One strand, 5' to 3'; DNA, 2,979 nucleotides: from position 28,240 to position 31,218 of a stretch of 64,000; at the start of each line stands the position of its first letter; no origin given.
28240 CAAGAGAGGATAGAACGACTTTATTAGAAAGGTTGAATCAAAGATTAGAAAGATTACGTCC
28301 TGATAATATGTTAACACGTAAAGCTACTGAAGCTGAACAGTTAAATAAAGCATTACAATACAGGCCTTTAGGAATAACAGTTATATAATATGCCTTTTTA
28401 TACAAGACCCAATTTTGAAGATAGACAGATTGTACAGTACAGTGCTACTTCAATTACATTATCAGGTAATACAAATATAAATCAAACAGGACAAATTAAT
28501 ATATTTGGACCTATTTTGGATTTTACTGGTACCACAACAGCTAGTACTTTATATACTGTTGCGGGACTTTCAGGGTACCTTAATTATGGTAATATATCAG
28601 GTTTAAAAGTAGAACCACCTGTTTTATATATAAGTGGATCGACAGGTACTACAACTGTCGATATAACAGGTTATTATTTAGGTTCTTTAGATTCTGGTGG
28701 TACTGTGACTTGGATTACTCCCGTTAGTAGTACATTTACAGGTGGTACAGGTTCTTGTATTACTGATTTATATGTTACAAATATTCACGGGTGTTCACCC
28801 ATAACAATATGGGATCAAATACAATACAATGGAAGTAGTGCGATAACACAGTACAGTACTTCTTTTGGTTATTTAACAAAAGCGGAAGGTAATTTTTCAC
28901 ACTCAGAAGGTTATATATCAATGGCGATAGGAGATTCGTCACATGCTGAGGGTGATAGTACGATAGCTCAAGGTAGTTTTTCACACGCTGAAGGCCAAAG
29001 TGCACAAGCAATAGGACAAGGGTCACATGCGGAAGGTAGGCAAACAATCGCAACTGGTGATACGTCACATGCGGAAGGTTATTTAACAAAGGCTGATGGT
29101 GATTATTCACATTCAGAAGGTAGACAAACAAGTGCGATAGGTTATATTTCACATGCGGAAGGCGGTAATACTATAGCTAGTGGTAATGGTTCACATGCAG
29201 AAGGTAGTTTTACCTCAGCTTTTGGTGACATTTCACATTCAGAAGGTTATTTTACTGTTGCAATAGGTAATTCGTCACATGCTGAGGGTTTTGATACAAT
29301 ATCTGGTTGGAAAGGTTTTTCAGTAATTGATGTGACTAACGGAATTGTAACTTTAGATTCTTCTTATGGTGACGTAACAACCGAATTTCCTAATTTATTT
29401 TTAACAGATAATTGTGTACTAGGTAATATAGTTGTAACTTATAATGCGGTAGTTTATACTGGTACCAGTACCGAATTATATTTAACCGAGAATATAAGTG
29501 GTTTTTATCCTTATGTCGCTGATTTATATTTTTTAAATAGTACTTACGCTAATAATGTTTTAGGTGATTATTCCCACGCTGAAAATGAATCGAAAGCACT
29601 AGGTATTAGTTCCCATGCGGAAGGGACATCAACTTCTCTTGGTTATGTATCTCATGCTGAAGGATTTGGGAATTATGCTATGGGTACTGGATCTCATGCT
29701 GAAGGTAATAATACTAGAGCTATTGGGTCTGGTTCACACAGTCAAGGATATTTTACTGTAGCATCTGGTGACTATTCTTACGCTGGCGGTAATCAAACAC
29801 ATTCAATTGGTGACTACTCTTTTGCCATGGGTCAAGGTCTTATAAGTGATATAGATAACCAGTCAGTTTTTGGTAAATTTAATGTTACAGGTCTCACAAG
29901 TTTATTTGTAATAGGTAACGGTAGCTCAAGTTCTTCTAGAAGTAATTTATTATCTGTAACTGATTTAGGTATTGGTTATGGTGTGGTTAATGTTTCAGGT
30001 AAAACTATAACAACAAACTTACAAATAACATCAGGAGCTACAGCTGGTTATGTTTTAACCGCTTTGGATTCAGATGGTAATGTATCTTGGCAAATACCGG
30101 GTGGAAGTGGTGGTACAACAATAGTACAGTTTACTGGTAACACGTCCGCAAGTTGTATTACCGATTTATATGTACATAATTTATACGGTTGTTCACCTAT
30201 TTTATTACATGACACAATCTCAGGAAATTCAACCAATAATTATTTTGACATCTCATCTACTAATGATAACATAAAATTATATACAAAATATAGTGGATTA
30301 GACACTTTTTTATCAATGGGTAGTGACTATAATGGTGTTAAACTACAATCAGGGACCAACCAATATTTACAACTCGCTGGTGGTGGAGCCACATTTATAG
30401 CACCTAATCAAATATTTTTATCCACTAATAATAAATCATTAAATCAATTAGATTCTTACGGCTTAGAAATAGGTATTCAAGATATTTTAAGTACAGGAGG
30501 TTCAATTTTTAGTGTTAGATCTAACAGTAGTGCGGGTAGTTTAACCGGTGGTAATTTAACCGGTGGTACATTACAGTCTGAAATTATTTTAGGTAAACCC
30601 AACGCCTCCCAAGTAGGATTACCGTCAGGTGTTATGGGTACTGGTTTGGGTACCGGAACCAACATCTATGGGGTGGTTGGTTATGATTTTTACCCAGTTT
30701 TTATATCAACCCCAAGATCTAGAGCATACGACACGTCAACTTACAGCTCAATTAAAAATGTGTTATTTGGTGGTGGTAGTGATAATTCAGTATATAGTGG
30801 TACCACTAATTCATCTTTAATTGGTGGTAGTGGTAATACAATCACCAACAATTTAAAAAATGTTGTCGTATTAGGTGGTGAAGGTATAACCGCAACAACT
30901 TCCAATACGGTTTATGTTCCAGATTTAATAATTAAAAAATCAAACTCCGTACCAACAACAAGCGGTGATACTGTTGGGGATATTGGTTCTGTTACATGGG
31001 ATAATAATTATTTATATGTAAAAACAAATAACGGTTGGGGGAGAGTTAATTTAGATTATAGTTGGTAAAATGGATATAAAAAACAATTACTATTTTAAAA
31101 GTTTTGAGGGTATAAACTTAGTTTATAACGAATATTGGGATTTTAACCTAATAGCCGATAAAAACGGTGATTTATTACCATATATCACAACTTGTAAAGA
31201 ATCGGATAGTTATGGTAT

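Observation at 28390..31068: Receptor-binding protein with YadA-head-like SHAEG 14-residue tandem repeats (two blocks; 42-nt DNA periodicity)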

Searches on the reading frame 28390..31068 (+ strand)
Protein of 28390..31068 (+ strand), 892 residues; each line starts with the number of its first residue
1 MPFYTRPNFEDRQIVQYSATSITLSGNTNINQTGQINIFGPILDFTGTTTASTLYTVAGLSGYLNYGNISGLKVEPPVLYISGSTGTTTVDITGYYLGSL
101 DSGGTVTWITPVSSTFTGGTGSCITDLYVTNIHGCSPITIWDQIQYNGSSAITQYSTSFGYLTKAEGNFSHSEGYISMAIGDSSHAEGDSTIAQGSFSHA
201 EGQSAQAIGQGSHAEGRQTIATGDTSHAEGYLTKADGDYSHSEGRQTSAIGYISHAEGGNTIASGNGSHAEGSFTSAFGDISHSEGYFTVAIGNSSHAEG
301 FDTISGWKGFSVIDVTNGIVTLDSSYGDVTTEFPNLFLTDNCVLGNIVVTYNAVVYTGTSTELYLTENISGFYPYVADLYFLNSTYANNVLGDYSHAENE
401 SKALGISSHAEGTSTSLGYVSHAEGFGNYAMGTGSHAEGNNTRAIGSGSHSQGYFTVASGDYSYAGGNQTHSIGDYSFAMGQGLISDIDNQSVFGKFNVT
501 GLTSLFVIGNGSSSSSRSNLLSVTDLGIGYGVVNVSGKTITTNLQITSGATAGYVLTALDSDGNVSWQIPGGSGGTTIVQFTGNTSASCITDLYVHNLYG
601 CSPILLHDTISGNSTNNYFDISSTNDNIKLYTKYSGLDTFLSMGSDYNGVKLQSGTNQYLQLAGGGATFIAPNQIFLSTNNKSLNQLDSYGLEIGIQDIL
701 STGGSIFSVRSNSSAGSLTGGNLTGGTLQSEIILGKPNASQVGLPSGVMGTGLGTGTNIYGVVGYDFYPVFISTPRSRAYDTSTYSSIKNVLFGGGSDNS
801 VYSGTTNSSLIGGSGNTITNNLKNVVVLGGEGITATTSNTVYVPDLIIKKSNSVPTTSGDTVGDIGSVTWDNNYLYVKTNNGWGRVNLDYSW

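Call 3: search_protein_families(library=pfam, proteins=[window:28390-31068:+], max_evalue=0.1)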
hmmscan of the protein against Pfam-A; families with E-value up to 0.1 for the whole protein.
window:28390-31068:+ (892 aa): 1 family
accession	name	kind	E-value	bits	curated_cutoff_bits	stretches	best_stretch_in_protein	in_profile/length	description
PF05658.19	YadA_head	-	7.3e-16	58.5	25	2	177-197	6-26/27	YadA head domain repeat (2 copies)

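Call 4: search_protein_families(library=phrogs, proteins=[window:28390-31068:+], max_evalue=0.01)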
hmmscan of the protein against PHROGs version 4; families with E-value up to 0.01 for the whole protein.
window:28390-31068:+ (892 aa): 3 families
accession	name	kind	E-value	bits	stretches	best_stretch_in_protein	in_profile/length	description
phrog_25468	-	unknown function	7.2e-47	161.4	3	226-312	92-178/528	-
phrog_20057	-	unknown function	6.3e-10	37.7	2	153-305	531-682/2265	-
phrog_14251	-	unknown function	3.2e-05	23.7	1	155-246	248-336/539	-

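Call 9: search_dna_similar(query=window:28390-31068:+, collection=phages, mode=protein, max_rows=40)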
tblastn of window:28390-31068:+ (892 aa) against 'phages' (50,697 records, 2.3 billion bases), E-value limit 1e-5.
Records with a match: 11; places in all: 15; records where one place covers at least 80% of the query: 0.
Best place of each record, by identity: <60% 11.
By first word of the organism name: Flavobacterium 4; Verrucomicrobia 2; Bacteriophage 2; Acinetobacter 2; uncultured 1.
By host as written in the record: - 5; Flavobacterium sp. LMO8 4; Puniceicoccales sp. IMCC8625 2.
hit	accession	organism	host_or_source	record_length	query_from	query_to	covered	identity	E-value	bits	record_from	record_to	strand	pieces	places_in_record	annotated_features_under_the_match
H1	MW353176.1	Flavobacterium phage vB_FspM_immuto_3-5A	Flavobacterium sp. LMO8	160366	127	508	33%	44.8%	1e-30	214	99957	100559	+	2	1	tail spike protein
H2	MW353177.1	Flavobacterium phage vB_FspM_immuto_13-6C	Flavobacterium sp. LMO8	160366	127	508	33%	44.8%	1e-30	214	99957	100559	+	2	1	tail spike protein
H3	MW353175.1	Flavobacterium phage vB_FspM_immuto_2-6A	Flavobacterium sp. LMO8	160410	127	508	33%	44.8%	1e-30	214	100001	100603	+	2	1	tail spike protein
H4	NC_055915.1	Flavobacterium phage vB_FspM_immuto_2-6A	Flavobacterium sp. LMO8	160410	127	508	33%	44.8%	1e-30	214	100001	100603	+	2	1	tail spike protein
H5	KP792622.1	Verrucomicrobia phage P8625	Puniceicoccales sp. IMCC8625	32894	165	496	25%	48.7%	2e-17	159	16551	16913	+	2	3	tail fiber protein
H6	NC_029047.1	Verrucomicrobia phage P8625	Puniceicoccales sp. IMCC8625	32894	165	496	25%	48.7%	2e-17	159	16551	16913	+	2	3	tail fiber protein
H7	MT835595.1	Bacteriophage sp.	human fecal samples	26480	164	501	31%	39.1%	1e-9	196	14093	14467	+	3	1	record has no annotation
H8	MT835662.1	Bacteriophage sp.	human fecal samples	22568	145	312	19%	42.4%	9e-14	156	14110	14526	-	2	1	record has no annotation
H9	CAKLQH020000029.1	Acinetobacter phage MD-2021a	not known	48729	177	319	16%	34.5%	4e-8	64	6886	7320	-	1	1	hemagglutinin/invasin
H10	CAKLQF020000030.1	Acinetobacter phage MD-2021a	not known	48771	177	319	16%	34.5%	4e-8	64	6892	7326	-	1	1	hemagglutinin/invasin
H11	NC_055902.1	uncultured phage cr131_1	Rhesus macaque feces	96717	205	301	11%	41.2%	6e-6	56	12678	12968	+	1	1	hypothetical protein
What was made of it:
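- Isolate phages annotate the matching region as tail spike or tail fibre (call 9). Isolate annotations of similar modules say tail spike or tail fibre (call 9).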

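Call 11: find_related_loci(query=window:28390-31068:+, collection=viral_contigs, flank=6000)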
Query window:28390-31068:+ (892 aa) in viral_contigs; peptide patterns used: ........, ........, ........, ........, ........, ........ (x = any residue, [..] = any of these).
4 stretches matched a pattern; 2 encode a relative of the query (tblastn E <= 1e-3); 2 distinct loci.
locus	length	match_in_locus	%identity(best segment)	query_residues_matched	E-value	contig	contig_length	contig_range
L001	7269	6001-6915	54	68-483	6e-32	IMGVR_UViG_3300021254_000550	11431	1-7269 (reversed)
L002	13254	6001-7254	35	120-886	3e-20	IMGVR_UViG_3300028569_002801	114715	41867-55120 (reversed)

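Call 12: find_homologous_proteins(query=window:28390-31068:+, max_evalue=0.00001)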
Query window:28390-31068:+ (892 aa): 7212 proteins with E <= 0.00001 among 8000 candidates; the best 120 are listed.
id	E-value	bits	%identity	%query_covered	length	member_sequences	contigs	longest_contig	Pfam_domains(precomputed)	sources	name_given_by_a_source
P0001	0.0e+0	1934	100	100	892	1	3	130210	PF05658.20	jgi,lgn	jgi:hypothetical protein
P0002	6.2e-190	652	39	41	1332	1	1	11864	-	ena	-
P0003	1.3e-189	651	49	36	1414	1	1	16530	PF05658.20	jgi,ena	jgi:hypothetical protein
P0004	6.3e-176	605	42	38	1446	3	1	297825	PF05658.20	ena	-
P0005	1.5e-175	604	44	39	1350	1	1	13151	PF10983.14,PF05658.20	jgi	jgi:autotransporter adhesin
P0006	9.0e-174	598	58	42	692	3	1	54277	-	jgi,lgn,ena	jgi:hypothetical protein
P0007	4.7e-169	583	46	36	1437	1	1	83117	PF05658.20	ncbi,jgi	jgi:hypothetical protein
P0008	3.8e-167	576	41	36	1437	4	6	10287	-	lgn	-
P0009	7.6e-155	536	40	48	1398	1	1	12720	-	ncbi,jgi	jgi:hypothetical protein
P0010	1.2e-150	522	40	38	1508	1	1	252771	PF05658.20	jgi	jgi:hypothetical protein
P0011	1.5e-149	518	57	22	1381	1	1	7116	PF05658.20,PF11962.14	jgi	-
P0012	2.1e-149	518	40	44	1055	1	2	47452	PF05658.20,PF11962.14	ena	-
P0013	3.9e-149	517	35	37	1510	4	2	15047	PF05658.20,PF11962.14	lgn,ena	-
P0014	5.6e-149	516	35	40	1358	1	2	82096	-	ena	-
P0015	7.3e-149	516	40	39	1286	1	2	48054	PF05658.20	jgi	-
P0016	1.1e-146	509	41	42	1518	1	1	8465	PF05658.20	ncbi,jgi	jgi:hypothetical protein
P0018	1.7e-146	508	45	35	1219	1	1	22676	PF05658.20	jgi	-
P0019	1.8e-142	495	41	38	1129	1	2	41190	PF05658.20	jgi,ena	-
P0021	2.2e-141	491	45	38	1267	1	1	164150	PF05658.20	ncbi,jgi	jgi:hypothetical protein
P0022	1.0e-139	486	37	40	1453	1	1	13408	PF05658.20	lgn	-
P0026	7.9e-137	476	42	38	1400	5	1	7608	PF07603.18,PF05658.20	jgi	-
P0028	1.3e-136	475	35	37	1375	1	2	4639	PF05658.20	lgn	-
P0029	1.4e-136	475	37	45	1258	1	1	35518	PF10983.14,PF05658.20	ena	-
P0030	1.5e-135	472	45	37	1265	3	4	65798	PF05658.20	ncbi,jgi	jgi:hypothetical protein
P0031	5.6e-135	470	37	39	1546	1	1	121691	PF01391.24,PF05658.20,PF11962.14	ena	-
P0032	5.8e-135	470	44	43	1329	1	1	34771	PF05658.20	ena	-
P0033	7.3e-135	470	44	37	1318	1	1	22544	PF13884.12,PF05658.20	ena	-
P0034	1.0e-134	469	39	34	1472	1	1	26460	PF05658.20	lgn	-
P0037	7.4e-132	460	38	42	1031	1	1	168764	PF05658.20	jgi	jgi:hypothetical protein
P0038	3.1e-131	458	35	47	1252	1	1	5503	PF24243.2,PF05658.20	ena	-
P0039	5.8e-131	457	38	48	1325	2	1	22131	PF05658.20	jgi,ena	-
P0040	1.3e-128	449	45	37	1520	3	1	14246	PF05658.20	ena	-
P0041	1.3e-128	449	38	43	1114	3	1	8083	PF05658.20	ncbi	-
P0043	2.1e-128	448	39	37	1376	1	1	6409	PF05658.20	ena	-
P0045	3.6e-126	441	44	37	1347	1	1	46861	PF05658.20,PF11962.14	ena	-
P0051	6.5e-122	427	39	38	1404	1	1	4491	PF13884.12,PF05658.20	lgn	-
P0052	2.4e-121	425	41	40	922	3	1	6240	PF05658.20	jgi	-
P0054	9.2e-121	423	35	46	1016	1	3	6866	PF05658.20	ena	-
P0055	1.1e-120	423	38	42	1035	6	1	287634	PF05658.20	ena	-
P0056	5.3e-120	420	57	34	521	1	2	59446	PF05658.20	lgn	-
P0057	7.3e-120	420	39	36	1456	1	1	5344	PF05658.20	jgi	jgi:hypothetical protein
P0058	8.6e-120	420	40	38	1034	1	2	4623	PF05658.20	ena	-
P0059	1.6e-119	419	45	35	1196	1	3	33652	PF05658.20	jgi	jgi:hypothetical protein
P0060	2.5e-119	418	41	41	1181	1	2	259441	PF05658.20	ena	-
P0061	7.9e-119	417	38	40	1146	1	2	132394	PF05658.20,PF18454.8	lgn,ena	-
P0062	4.4e-118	414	45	34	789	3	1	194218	-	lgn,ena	-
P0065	5.7e-118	414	44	39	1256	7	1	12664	PF05658.20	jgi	jgi:hypothetical protein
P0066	7.2e-118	413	33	45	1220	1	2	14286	PF19789.7,PF05658.20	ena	-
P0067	7.9e-118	413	42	36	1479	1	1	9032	PF05658.20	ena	-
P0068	1.6e-117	412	60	16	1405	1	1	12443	PF05658.20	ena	-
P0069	9.6e-117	410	44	37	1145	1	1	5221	PF05658.20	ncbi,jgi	jgi:hypothetical protein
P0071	1.2e-116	409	45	36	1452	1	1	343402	PF05658.20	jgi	jgi:hypothetical protein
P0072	1.4e-116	409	33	54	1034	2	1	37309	PF05658.20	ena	-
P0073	2.1e-116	409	39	43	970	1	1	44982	PF05658.20,PF11962.14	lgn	-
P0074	4.3e-116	408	37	49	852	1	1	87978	PF05658.20,PF11962.14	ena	-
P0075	5.5e-116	407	40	39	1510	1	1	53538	PF05658.20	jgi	jgi:hypothetical protein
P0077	7.0e-116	407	49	37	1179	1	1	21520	PF05658.20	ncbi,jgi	jgi:hypothetical protein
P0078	8.5e-116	407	55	16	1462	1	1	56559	PF05658.20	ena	-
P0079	1.4e-115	406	40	37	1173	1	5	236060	PF05658.20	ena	-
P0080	1.6e-115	406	53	18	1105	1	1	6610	PF05658.20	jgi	-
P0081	2.0e-115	405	38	43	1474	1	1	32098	PF05658.20,PF11962.14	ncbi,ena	-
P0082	2.6e-115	405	42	40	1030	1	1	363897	PF05658.20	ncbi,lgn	-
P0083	6.6e-115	404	33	42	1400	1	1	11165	PF26011.1,PF05658.20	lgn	-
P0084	1.1e-114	403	37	45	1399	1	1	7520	PF05658.20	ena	-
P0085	1.2e-114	403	42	54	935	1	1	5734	PF13884.12,PF05658.20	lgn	-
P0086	1.2e-114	403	41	42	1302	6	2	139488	PF13884.12,PF05658.20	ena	-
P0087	1.4e-114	403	39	37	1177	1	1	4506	PF05658.20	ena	-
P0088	2.0e-114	402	38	37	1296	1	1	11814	PF05658.20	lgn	-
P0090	4.9e-114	401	45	37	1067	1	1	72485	PF05658.20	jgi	jgi:autotransporter adhesin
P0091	6.9e-114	400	40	42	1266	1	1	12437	PF05658.20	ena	-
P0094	8.2e-114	400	40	36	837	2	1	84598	PF05658.20,PF11962.14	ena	-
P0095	9.6e-114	400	43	37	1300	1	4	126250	PF13884.12,PF05658.20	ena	-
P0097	2.1e-113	399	44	37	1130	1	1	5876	PF05658.20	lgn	-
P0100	4.5e-113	398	41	37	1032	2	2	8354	PF05658.20,PF11962.14,PF18454.8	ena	-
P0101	1.8e-112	396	33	49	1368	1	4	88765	PF05658.20,PF11962.14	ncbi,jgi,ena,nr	jgi:hypothetical protein|nr:MAG TPA: peptidase [Caudoviricetes sp.]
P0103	3.3e-112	395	37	45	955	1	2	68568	PF05658.20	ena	-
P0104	4.3e-112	394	39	42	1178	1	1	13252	PF05658.20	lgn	-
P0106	5.8e-112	394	40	47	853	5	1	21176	PF05658.20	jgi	-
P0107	2.7e-111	392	39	36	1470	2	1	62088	PF05658.20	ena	-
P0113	3.0e-110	388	41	40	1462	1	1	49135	PF05658.20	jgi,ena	jgi:hypothetical protein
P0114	3.3e-110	388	34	46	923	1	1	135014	PF13884.12,PF05658.20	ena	-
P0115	7.4e-110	387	38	42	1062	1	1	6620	PF05658.20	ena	-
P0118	1.5e-109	386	43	36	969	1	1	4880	PF05658.20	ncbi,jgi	jgi:hypothetical protein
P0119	1.7e-109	386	39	41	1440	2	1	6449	PF10983.14,PF05658.20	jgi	-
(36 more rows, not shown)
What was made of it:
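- Many homologues carry the phi29-appendage-type Peptidase_G2 domain (call 12). JGI names some homologues 'autotransporter adhesin' (call 12).
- Tried and rejected: The 90% cluster has a single sequence (call 12).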

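Call 13: find_encoding_contigs(protein=P0001, flank=3000, max_places=6)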
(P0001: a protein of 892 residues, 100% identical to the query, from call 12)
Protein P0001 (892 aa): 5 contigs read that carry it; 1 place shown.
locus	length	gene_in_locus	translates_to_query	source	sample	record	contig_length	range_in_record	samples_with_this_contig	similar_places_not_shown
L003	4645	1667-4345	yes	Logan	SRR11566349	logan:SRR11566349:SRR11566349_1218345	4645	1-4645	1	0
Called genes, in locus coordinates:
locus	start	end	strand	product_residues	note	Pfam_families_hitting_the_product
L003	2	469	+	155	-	?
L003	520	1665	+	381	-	PF26809:Phage_T4_gp13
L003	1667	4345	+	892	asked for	PF05658:YadA_head (faint)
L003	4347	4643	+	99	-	?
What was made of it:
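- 28390..31068 (+): Fibre ORF, 892 aa (stop codon included). The exact protein is P0001, found on 5 contigs (calls 12, 13).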

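Call 14: search_solved_structures(query=window:28390-31068:+, max_evalue=0.01, show_alignments=2)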
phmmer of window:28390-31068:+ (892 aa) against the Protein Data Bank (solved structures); distinct sequences matched with E-value up to 0.01: 2.
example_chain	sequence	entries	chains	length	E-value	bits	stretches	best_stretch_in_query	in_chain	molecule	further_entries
7o23_A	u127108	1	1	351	1.9e-06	29.8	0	167-279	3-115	Autotransporter adhesin BpaC,Autotransporter adhesin BpaC,General control transcription fa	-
1p9h_A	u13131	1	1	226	4.9e-05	25.1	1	167-299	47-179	Invasin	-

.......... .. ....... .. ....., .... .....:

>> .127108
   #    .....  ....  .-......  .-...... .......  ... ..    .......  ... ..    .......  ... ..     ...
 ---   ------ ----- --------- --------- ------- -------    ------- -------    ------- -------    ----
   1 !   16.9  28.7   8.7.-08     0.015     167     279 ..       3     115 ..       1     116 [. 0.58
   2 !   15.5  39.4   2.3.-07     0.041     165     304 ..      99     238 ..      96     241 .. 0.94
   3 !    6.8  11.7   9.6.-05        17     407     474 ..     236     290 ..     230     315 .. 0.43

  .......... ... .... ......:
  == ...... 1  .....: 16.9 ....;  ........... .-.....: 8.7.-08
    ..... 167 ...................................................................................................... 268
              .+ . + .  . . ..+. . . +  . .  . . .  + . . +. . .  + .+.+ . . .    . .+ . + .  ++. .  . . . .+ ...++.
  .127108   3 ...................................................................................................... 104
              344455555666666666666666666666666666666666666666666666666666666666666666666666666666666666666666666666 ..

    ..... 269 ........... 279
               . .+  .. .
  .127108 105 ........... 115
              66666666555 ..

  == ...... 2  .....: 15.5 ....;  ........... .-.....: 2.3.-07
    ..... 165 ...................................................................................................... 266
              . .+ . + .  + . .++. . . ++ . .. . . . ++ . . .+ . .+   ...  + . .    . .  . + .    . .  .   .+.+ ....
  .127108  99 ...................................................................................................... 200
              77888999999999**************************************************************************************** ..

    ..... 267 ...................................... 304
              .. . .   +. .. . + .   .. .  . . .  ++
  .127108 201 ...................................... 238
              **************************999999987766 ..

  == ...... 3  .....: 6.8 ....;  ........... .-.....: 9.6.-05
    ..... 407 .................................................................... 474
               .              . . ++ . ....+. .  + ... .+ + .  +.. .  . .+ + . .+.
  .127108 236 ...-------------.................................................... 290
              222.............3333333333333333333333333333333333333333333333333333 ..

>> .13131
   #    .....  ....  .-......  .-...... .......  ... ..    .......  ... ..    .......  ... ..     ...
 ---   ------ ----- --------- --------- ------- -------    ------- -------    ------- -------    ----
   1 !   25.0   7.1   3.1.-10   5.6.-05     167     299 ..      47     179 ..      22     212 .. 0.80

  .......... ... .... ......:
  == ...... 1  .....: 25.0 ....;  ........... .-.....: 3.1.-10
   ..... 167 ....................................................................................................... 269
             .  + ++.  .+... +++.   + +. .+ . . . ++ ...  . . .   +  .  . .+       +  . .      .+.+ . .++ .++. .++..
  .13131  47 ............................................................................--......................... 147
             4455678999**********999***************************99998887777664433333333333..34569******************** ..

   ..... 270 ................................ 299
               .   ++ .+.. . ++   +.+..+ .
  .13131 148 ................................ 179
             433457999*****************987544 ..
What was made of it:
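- On YadA_head / Ylhead beta-roll repeat (Pfam PF05658): E 7.3e-16, 58.5 bits against a cut-off of 25 (call 3). phmmer hits to the BpaC head (E 1.9e-6) and the YadA head 1p9h (E 4.9e-5) (call 14).
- PDB sequence hits 7o23 and 1p9h (call 14).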

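Call 18: find_encoding_contigs(protein=P0006, flank=8000, max_places=2)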
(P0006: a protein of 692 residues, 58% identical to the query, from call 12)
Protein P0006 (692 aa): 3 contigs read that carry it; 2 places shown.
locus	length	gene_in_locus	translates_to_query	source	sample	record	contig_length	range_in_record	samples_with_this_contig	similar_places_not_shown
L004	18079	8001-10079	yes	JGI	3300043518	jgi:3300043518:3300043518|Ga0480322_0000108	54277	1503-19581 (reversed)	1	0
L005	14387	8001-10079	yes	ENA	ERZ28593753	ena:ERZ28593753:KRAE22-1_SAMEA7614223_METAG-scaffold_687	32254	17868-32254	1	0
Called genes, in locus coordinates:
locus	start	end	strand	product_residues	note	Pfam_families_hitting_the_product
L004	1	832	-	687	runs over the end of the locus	PF12789:PTR (faint)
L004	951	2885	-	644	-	-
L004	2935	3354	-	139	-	-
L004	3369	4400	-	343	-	-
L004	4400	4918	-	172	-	-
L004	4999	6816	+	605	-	PF04851:ResIII, PF00176:SNF2-rel_dom, PF00270:DEAD (weak), PF00271:Helicase_C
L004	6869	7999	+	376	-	PF26809:Phage_T4_gp13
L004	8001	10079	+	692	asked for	-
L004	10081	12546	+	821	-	-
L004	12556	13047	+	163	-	-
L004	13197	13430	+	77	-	PF18903:DUF5659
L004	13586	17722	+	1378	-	-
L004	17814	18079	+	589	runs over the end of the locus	?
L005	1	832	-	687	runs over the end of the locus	PF12789:PTR (faint)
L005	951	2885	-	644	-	-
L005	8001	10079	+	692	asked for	-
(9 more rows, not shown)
